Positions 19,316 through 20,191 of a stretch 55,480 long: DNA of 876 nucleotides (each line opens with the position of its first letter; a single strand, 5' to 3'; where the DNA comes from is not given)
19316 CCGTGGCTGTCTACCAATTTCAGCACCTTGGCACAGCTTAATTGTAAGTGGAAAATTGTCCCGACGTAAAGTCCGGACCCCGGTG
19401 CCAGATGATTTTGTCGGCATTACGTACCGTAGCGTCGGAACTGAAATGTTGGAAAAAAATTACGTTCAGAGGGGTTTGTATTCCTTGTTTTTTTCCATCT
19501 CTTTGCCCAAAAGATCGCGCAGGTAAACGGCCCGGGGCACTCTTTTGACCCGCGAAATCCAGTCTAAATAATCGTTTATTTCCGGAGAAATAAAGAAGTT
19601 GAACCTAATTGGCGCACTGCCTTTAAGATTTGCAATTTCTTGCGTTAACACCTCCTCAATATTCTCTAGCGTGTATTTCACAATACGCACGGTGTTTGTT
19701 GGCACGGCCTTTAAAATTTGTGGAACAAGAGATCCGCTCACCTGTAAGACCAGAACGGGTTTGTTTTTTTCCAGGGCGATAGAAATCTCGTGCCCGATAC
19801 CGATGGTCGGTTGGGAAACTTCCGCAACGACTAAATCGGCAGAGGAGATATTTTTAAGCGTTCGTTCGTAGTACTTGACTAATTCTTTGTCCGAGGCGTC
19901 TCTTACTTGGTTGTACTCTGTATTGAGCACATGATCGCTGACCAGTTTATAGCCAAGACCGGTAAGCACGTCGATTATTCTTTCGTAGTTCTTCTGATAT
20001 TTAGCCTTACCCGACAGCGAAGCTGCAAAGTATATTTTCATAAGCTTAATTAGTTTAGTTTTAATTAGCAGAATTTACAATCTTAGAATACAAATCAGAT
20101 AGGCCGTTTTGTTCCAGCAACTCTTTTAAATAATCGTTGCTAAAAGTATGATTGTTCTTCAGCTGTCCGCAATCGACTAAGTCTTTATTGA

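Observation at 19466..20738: Two-gene cassette between tRNA genes: Pol-beta-fold nucleotidyltransferase plus a DNPH1/NDT-like N-glycosidase fused to an RHH-like tail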

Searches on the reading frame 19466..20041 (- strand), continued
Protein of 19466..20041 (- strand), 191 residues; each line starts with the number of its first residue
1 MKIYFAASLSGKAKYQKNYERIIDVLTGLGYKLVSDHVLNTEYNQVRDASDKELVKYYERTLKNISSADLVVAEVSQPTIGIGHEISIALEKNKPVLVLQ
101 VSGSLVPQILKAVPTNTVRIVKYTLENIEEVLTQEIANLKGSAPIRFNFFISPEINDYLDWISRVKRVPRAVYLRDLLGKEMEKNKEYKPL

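Call 84: find_encoding_contigs(protein=P0002, flank=3000, max_places=3)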
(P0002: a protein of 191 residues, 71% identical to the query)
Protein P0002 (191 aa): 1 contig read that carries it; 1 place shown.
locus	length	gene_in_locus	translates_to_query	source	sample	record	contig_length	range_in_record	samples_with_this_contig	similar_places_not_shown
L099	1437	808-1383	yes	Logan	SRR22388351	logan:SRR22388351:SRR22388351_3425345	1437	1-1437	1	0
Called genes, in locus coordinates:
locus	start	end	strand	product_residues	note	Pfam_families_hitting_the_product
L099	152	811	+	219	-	-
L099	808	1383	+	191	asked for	PF05014:Nuc_deoxyrib_tr (weak)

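Call 85: find_encoding_contigs(protein=P0007, flank=3000, max_places=3)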
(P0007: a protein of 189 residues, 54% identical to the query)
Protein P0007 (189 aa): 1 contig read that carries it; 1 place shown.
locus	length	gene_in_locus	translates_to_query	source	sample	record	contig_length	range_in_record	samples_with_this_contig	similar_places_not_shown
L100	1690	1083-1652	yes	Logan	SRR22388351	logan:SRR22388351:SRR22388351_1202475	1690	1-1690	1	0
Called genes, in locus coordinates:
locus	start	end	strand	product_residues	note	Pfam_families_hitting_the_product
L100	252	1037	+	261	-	PF13489:Methyltransf_23, PF03848:TehB, PF05219:DREV (weak), PF01209:Ubie_methyltran, PF08241:Methyltransf_11, PF08242:Methyltransf_12, PF13649:Methyltransf_25, PF13847:Methyltransf_31, +2 more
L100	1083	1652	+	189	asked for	PF05014:Nuc_deoxyrib_tr (faint)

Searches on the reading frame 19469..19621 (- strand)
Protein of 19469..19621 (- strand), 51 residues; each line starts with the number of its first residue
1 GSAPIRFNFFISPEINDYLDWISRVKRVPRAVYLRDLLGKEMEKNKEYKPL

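Call 31: search_protein_families(library=pfam, proteins=[window:19469-19621:-], max_evalue=10)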
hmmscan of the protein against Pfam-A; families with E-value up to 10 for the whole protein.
seq(51 aa): 1 family
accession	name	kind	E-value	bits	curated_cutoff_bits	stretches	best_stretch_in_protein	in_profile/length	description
PF12651.13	RHH_3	-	0.013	15.9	21.6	1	6-35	4-33/44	Ribbon-helix-helix domain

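Call 69: search_solved_structures(query=A4, max_evalue=10, show_alignments=3)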
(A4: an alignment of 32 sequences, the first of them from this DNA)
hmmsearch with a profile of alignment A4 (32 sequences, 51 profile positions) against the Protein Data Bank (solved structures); distinct sequences matched with E-value up to 10: 4.
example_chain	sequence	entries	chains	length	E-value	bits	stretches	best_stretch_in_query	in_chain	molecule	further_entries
7by2_A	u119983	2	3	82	0.051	16.5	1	16-48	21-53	CopG family transcriptional regulator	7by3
3h87_C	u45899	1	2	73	0.5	13.3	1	14-42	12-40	Putative uncharacterized protein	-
6s9v_A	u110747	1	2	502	0.66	12.9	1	9-22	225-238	Sucrose 6(F)-phosphate phosphorylase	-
2bj1_A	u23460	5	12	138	1.7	11.6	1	5-41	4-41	NICKEL RESPONSIVE REGULATOR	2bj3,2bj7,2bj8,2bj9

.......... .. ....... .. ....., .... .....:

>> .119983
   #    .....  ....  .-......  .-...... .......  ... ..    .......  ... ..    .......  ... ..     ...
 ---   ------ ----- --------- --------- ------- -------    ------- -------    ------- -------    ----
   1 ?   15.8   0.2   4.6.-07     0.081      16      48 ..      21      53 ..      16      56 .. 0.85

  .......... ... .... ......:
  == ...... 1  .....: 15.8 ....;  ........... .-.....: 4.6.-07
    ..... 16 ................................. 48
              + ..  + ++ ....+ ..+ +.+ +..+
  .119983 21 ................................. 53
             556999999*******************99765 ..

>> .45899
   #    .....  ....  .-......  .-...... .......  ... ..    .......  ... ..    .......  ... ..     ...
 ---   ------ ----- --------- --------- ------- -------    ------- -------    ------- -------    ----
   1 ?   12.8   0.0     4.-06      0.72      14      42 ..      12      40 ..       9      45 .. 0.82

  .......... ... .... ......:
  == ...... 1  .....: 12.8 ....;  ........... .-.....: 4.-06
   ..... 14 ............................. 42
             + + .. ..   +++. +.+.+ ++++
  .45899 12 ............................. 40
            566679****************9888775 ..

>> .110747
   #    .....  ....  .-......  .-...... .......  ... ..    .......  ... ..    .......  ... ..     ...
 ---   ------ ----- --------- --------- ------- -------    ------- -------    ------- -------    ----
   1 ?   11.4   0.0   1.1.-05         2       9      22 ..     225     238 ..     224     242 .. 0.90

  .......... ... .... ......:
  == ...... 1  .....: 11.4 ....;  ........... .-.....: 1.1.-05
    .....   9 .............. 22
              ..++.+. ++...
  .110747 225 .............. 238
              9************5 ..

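Call 70: search_protein_families(library=pfam, alignment_id=A4, max_evalue=0.1)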
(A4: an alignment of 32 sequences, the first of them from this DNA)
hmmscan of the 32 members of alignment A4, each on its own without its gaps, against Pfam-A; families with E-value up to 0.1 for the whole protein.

A. member 1, seq(51 aa): 1 family
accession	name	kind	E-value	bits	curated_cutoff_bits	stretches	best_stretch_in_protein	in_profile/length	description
PF12651.13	RHH_3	-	0.013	15.9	21.6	1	6-35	4-33/44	Ribbon-helix-helix domain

B. families by the number of members that match (of 32 scanned): 12 families
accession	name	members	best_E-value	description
PF12651.13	RHH_3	14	1.1e-05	Ribbon-helix-helix domain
PF01402.27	RHH_1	3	2.7e-07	Ribbon-helix-helix protein, copG family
PF04158.19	Sof1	2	0.014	Sof1-like domain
PF07878.17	RHH_5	2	0.017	CopG-like RHH_1 or ribbon-helix-helix domain, RHH_5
PF09373.15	PMBR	1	0.0099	Pseudomurein-binding repeat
PF12441.14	CopG_antitoxin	1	0.014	CopG antitoxin of type II toxin-antitoxin system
PF10723.15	RepB-RCR_reg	1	0.021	Replication regulatory protein RepB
PF15919.11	HicB_lk_antitox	1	0.025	HicB_like antitoxin of bacterial toxin-antitoxin system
PF13132.12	DUF3950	1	0.038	Domain of unknown function (DUF3950)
PF07362.18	CcdA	1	0.038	Post-segregation antitoxin CcdA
PF22951.1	3HBD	1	0.068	Three-helical bundle domain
PF03869.20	Arc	1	0.073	Arc-like DNA binding domain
